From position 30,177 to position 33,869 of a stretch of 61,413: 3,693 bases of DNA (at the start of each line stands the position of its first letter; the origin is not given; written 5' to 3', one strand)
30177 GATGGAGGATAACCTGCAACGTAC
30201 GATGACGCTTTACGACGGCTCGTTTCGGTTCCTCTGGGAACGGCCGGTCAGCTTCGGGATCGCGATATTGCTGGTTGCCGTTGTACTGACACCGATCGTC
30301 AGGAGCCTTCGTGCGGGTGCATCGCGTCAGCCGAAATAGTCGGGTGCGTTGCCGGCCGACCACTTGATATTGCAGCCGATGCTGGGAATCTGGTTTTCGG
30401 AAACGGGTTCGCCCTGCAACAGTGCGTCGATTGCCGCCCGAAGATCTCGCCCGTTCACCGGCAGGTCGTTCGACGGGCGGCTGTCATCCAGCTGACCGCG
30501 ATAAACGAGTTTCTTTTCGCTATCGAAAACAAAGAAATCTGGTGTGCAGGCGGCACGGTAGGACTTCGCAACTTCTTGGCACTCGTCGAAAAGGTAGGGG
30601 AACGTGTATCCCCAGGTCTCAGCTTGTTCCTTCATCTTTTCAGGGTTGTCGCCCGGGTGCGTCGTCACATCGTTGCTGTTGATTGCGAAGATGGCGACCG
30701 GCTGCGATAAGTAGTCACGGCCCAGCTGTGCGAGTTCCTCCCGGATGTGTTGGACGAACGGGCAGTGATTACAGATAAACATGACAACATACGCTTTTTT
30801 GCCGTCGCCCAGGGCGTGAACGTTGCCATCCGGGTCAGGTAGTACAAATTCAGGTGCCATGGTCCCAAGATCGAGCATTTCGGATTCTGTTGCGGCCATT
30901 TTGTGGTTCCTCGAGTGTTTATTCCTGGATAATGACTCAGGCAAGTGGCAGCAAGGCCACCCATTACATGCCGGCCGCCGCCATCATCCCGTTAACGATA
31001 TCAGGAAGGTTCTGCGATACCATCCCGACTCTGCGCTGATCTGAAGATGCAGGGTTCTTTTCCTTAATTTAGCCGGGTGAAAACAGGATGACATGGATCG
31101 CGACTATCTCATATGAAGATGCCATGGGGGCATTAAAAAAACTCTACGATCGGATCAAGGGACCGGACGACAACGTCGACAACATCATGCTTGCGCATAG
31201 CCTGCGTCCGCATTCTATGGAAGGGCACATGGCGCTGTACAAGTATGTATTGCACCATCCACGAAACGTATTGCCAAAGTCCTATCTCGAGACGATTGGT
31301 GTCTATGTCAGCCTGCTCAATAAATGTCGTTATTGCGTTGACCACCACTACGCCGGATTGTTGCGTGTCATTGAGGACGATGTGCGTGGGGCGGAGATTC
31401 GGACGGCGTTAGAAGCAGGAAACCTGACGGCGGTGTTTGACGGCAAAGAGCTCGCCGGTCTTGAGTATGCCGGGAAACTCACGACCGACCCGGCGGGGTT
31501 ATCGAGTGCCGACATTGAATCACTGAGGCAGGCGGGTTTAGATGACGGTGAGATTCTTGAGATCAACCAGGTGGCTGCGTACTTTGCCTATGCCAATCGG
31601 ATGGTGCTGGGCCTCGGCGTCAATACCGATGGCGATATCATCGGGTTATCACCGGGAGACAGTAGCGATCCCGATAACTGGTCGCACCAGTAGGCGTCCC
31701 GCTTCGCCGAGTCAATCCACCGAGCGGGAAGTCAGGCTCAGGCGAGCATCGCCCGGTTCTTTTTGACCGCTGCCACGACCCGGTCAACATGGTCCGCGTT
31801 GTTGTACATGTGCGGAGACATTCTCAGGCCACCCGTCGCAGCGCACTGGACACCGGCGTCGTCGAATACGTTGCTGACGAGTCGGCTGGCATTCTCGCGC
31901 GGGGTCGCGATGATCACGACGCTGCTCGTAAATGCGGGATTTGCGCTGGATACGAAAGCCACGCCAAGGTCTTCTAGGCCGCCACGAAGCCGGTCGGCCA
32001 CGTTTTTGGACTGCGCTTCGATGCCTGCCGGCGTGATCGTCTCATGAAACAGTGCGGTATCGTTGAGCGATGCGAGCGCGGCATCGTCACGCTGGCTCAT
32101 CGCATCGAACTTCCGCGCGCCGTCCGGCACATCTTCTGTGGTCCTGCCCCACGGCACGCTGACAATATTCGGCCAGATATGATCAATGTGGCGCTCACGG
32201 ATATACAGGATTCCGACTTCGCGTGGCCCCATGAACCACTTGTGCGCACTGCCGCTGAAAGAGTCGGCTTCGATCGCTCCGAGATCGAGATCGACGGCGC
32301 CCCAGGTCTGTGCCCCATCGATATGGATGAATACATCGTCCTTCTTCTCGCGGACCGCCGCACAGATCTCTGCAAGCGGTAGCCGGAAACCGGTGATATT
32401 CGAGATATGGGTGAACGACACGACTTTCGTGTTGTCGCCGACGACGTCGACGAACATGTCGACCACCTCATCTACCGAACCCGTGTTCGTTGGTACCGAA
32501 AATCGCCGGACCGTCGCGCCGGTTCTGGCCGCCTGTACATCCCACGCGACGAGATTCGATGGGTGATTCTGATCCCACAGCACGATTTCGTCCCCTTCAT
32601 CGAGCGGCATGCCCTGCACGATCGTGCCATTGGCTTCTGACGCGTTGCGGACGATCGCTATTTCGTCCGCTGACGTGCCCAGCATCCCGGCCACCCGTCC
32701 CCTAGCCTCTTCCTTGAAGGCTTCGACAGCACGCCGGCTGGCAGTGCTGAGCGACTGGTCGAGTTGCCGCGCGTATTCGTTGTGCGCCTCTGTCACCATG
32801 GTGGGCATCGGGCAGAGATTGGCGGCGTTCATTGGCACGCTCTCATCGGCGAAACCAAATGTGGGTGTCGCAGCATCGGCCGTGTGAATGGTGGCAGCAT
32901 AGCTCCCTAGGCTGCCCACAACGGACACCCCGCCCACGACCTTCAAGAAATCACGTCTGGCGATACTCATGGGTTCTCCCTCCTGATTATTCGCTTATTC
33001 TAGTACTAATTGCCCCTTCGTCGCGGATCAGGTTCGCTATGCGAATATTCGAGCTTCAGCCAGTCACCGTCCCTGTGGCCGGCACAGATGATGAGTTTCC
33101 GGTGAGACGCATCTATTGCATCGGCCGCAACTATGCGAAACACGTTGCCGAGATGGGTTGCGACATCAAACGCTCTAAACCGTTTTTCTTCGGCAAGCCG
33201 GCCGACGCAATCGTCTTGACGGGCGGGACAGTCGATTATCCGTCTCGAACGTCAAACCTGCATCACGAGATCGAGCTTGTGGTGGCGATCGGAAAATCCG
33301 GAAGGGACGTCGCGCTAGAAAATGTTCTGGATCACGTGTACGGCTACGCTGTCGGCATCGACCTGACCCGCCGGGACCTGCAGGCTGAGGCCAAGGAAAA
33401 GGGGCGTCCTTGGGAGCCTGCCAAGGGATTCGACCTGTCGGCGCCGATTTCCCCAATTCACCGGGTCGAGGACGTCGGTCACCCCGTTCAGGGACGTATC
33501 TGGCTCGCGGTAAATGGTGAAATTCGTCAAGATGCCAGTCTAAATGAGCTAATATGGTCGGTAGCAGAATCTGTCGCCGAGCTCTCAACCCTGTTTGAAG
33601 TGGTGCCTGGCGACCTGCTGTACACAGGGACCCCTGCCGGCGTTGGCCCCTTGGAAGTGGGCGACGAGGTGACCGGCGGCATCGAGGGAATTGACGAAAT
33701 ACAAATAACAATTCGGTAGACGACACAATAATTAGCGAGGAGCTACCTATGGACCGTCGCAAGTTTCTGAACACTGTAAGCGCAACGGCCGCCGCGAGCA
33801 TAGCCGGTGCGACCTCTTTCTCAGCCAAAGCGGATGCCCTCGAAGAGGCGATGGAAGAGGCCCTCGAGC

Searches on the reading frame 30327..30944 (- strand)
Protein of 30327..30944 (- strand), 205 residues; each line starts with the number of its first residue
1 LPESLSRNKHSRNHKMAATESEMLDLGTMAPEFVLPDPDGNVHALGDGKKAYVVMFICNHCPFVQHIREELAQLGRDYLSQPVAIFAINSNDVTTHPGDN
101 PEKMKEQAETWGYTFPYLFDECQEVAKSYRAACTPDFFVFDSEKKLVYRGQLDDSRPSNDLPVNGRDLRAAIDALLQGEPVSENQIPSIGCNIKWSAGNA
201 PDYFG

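Call 3: search_protein_families(library=pfam, proteins=[window:30327-30944:-], max_evalue=0.01)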
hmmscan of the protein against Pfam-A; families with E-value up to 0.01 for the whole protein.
window:30327-30944:- (205 aa): 4 families
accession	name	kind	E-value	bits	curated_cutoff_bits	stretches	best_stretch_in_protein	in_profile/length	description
PF00578.27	AhpC-TSA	-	3e-16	59.9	26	1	27-148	2-123/124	AhpC/TSA family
PF08534.16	Redoxin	-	6.3e-15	55.7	26.6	1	27-157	3-139/148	Redoxin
PF13098.12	Thioredoxin_2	-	1.4e-05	25.8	27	1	48-153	4-96/104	Thioredoxin-like domain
PF13905.12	Thioredoxin_8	-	0.001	19.8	27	1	50-145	2-93/94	Thioredoxin-like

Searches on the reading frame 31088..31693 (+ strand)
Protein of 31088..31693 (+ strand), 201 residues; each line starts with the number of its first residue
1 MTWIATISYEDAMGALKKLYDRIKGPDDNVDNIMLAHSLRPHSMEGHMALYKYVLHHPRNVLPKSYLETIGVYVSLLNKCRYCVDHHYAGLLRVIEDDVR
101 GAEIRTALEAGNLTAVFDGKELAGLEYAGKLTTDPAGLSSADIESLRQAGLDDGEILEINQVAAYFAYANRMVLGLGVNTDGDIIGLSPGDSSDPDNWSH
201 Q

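Call 3: search_protein_families(library=pfam, proteins=[window:31088-31693:+], max_evalue=0.01)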
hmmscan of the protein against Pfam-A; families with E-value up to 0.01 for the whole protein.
window:31088-31693:+ (201 aa): 1 family
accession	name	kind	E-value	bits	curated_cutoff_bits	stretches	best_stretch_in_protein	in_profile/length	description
PF02627.25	CMD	-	9.2e-09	35.6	23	1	42-106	2-64/84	Carboxymuconolactone decarboxylase family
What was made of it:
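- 31088..31693 (+): AhpD/CMD-family peroxidase-related protein; a recurrent neighbour of the module. Pfam CMD (call 3).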

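Call 40: search_protein_families(library=ncbifam, proteins=[window:31088-31693:+], max_evalue=0.001)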
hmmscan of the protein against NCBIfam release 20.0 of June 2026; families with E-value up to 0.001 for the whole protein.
window:31088-31693:+ (201 aa): 5 families
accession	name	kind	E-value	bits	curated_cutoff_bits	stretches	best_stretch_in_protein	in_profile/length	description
TIGR01926.1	peroxid_rel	subfamily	2.9e-25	89.1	81.8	1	3-180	2-175/178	peroxidase-related enzyme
TIGR04030.1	perox_Avi_7169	hypoth_equivalog_domain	1.4e-12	48.1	233.15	1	54-177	63-183/185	alkylhydroperoxidase domain protein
NF041238.1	AhpD_rel_CFYUT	equivalog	3e-10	39.9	175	1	2-181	151-336/357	alkylhydroperoxidase-related (seleno)protein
TIGR00778.1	ahpD_dom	domain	1.7e-07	30.6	27.8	1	61-104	2-45/51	alkylhydroperoxidase AhpD family core domain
TIGR04029.1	CMD_Avi_7170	hypoth_equivalog_domain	2.9e-06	28.2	100.75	1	122-177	117-172/174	CMD domain protein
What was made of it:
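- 31088..31693 (+): TIGR01926 89 bits, above cut-off (call 40).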

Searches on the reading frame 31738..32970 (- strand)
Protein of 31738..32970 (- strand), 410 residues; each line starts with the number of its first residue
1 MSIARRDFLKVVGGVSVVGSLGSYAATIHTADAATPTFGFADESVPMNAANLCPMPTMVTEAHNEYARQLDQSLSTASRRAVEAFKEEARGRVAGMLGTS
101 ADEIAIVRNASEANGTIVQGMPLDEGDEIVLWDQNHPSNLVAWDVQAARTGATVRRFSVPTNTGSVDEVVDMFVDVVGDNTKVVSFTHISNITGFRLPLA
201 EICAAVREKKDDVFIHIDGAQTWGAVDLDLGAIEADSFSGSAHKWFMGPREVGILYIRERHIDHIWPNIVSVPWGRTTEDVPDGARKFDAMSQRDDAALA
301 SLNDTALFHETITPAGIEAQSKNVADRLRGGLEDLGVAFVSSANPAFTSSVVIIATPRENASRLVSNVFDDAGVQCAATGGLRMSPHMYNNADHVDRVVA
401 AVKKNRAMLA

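Call 3: search_protein_families(library=pfam, proteins=[window:31738-32970:-], max_evalue=0.01)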
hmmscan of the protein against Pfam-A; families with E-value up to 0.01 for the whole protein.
window:31738-32970:- (410 aa): 2 families
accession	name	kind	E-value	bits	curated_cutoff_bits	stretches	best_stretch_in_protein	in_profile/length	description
PF00266.25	Aminotran_5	-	2.2e-40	139.2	21.5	1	59-398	15-371/371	Aminotransferase class-V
PF00155.27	Aminotran_1_2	-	0.001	18.8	19.7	0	88-210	46-176/361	Aminotransferase class I and II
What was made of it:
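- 31738..32970 (-): Tat-leader class-V PLP enzyme (SufS/C-DES/PvdN-like), divergently transcribed; the most persistent neighbour of the module. Pfam Aminotran_5 (call 3).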

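Call 40: search_protein_families(library=ncbifam, proteins=[window:31738-32970:-], max_evalue=0.001)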
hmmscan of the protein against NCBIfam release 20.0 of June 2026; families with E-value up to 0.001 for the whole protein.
window:31738-32970:- (410 aa): 21 families
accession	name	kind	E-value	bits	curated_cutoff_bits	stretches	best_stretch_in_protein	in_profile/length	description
TIGR01979.1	sufS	subfamily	7.5e-35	120.5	475.1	1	55-409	30-402/403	SufS family cysteine desulfurase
NF051467.1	peri_mod_PvdN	equivalog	3.1e-27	95.3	650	1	52-404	61-423/425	pyoverdine-tailoring periplasmic protein PvdN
NF041166.1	f2_encap_cargo1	exception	3.9e-26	92.3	800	1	79-265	285-468/623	family 2A encapsulin nanocompartment cargo protein cysteine desulfurase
NF006791.0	PRK09295.1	equivalog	2.1e-25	89.7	661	1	59-267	39-248/406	cysteine desulfurase SufS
NF008126.0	PRK10874.1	equivalog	1.1e-24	87.3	607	1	42-265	18-242/401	cysteine desulfurase CsdA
TIGR01976.1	am_tr_V_VC1184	hypoth_equivalog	4.2e-24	85.6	352.35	1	36-367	11-350/401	cysteine desulfurase-like protein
TIGR03392.1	FeS_syn_CsdA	equivalog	6.3e-24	84.9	493.6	1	47-263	20-237/398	cysteine desulfurase CsdA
TIGR03402.1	FeS_nifS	equivalog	3e-21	75.6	530.75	1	76-259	35-212/379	cysteine desulfurase NifS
TIGR03235.1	DNA_S_dndA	equivalog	7.3e-20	71.5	480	1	76-264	38-219/353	cysteine desulfurase DndA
TIGR01977.1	am_tr_V_EF2568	hypoth_equivalog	4.2e-19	68.8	377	1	48-261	5-216/376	cysteine desulfurase family protein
NF010611.0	PRK14012.1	equivalog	3e-17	62.7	548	1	81-260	48-223/406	IscS subfamily cysteine desulfurase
TIGR02006.1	IscS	equivalog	5e-17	62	643.2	1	81-260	44-219/402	IscS subfamily cysteine desulfurase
TIGR04343.1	egtE_PLP_lyase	equivalog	7.1e-16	58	400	1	80-334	51-289/370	ergothioneine biosynthesis PLP-dependent enzyme EgtE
TIGR03403.1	nifS_epsilon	equivalog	3.5e-15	55.7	587.7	1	93-259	52-216/382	NifS family cysteine desulfurase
NF040779.1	Sec_lyase_SclA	exception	8.7e-15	54.5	525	1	86-392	45-345/378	selenocysteine lyase SclA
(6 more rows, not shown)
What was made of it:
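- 31738..32970 (-): NCBIfam SufS subfamily and PvdN, both below cut-off (call 40).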

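Call 41: search_solved_structures(query=window:31738-32970:-, max_evalue=0.00001)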
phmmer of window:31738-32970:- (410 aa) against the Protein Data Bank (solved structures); distinct sequences matched with E-value up to 0.00001: 80 (the best 60 are shown).
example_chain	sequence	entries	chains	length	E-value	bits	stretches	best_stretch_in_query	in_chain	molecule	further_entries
1elq_A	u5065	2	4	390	2.9e-24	89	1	55-279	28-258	L-CYSTEINE/L-CYSTINE C-S LYASE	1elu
1n2t_A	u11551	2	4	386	2e-23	86.3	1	55-279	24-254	L-cysteine/cystine lyase C-DES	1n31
9ddd_A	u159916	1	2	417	9.7e-23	84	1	56-407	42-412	Probable cysteine desulfurase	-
8odq_B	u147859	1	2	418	9.8e-23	84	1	56-407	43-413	Cysteine desulfurase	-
5b7s_A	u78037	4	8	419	2.2e-22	82.9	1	49-374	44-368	Cysteine desulfurase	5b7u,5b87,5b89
5vpr_A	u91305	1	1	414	1.6e-21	80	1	50-264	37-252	Cysteine desulfurase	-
6mri_A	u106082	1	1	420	1.5e-19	73.5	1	49-265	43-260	Cysteine desulfurase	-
6mr2_A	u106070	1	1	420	1.6e-19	73.4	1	49-265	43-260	Cysteine desulfurase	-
1jf9_A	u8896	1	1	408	1.7e-19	73.3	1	51-265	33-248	SELENOCYSTEINE LYASE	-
9d2d_A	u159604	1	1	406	1.8e-19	73.3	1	51-265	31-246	Cysteine desulfurase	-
6o11_A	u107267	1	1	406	1.8e-19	73.3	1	51-265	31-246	Cysteine desulfurase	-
1i29_A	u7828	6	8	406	1.8e-19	73.3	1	51-265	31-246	CSDB | Selenocysteine lyase | Cysteine desulfurase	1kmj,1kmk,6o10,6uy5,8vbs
6ndn_A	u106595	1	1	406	1.8e-19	73.3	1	51-265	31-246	Cysteine desulfurase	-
5db5_A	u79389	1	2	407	1.8e-19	73.3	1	51-265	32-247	Cysteine desulfurase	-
7ruj_A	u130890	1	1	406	1.8e-19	73.2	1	51-265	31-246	Cysteine desulfurase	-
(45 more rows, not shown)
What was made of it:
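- Closest known: PvdN. Same: The divergent neighbour at 31738-32970 is a class-V fold PLP enzyme with a Tat leader and matches the PvdN model and structures (calls 40, 41).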

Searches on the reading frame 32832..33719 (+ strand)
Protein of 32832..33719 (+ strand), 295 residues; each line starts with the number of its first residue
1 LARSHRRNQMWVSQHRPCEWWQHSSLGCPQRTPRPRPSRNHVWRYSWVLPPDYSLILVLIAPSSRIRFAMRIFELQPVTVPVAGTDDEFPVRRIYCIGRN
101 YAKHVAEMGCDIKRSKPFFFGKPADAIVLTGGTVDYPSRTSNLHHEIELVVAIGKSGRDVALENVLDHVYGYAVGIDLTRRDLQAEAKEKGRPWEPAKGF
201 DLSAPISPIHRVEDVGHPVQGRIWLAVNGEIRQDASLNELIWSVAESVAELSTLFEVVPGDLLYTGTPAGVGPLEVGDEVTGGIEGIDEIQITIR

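Call 3: search_protein_families(library=pfam, proteins=[window:32832-33719:+], max_evalue=0.01)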
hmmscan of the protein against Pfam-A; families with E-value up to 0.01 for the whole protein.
window:32832-33719:+ (295 aa): 1 family
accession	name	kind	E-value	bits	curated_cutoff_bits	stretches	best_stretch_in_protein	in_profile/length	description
PF01557.24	FAA_hydrolase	-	3.1e-52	177.8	23.9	1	94-294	2-213/214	Fumarylacetoacetate (FAA) hydrolase C-terminal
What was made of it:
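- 33039..33719 (+): FAA-hydrolase-family acylpyruvase (fumarylpyruvate hydrolase/FAHD1-like), 226 aa; first gene of the FAAH-HD-(Mo) unit. Pfam FAA_hydrolase 3e-52 (call 3).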

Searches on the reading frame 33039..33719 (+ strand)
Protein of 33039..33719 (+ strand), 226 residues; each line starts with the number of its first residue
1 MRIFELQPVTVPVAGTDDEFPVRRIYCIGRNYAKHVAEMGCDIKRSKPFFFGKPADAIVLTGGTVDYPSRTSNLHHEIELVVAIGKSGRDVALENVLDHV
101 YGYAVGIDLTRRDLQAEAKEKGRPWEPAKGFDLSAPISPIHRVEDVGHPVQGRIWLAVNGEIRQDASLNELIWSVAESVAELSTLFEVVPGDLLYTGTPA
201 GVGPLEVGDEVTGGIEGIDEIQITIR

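Call 40: search_protein_families(library=ncbifam, proteins=[window:33039-33719:+], max_evalue=0.001)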
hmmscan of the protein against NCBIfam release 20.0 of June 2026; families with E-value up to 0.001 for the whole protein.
window:33039-33719:+ (226 aa): 6 families
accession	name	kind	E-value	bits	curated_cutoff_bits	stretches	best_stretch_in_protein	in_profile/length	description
NF007967.0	PRK10691.1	equivalog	5.4e-49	166.5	201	1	18-213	12-207/219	fumarylacetoacetate hydrolase family protein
TIGR02303.1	HpaG-C-term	equivalog_domain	5.3e-36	124.3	276.4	1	23-225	43-242/245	4-hydroxyphenylacetate degradation bifunctional isomerase/decarboxylase, C-terminal subunit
NF053535.1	DhyDRhmHlse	equivalog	6.5e-30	104.4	500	1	22-204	70-249/284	2,4-didehydro-3-deoxy-L-rhamnonate hydrolase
NF011750.0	PRK15203.1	equivalog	1.3e-25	90.1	811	1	21-221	221-418/429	4-hydroxyphenylacetate degradation bifunctional isomerase/decarboxylase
NF009399.0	PRK12764.1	equivalog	4.9e-24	85.2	444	1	22-216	21-210/501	fumarylacetoacetate hydrolase family protein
TIGR02305.1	HpaG-N-term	equivalog_domain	1.4e-17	63.9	228.65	1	46-222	31-202/205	4-hydroxyphenylacetate degradation bifunctional isomerase/decarboxylase, N-terminal subunit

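Call 42: search_solved_structures(query=window:33039-33719:+, max_evalue=1e-10)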
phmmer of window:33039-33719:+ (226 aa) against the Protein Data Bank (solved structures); distinct sequences matched with E-value up to 1e-10: 24.
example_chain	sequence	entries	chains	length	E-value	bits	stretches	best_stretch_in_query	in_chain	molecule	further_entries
4maq_A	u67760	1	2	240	4.2e-80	272.4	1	11-223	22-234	Putative fumarylpyruvate hydrolase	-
6j5y_A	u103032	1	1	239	2.7e-78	266.5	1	7-224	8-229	FAA hydrolase family protein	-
6sbi_A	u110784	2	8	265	6e-48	167.2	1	23-223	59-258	Acylpyruvase FAHD1, mitochondrial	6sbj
6fog_A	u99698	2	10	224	6.2e-47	163.9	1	23-220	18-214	Acylpyruvase FAHD1, mitochondrial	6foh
1saw_A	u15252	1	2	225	6.3e-47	163.8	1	23-220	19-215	hypothetical protein FLJ36880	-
1nr9_A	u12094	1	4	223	2.9e-44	155.1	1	19-217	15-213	Protein YCGM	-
3s52_A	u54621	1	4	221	4.8e-42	147.9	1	19-211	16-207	Putative fumarylacetoacetate hydrolase family protein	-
3v77_A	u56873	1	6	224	1.3e-41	146.4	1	23-222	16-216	Putative fumarylacetoacetate isomerase/hydrolase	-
1nkq_A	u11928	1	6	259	1.4e-34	123.4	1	70-211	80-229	Hypothetical 28.8 kDa protein in PSD1-SKO1 intergenic region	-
3qdf_A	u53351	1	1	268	2.3e-34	122.8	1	23-220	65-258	2-hydroxyhepta-2,4-diene-1,7-dioate isomerase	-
3rr6_A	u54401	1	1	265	5.8e-32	114.9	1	23-221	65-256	Putative uncharacterized protein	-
2dfu_A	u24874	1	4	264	7.7e-32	114.5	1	23-220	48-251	probable 2-hydroxyhepta-2,4-diene-1,7-dioate isomerase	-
1gtt_A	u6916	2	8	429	4.2e-31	112.1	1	21-220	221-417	4-HYDROXYPHENYLACETATE DEGRADATION BIFUNCTIONAL ISOMERASE/DECARBOXYLASE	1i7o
4pfz_A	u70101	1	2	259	1.8e-30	110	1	23-220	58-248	5-carboxymethyl-2-hydroxymuconate delta-isomerase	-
1wzo_A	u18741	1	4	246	3e-29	106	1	23-222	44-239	HpcE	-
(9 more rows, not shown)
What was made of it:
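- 33039..33719 (+): PDB 4maq 4e-80 (call 42).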
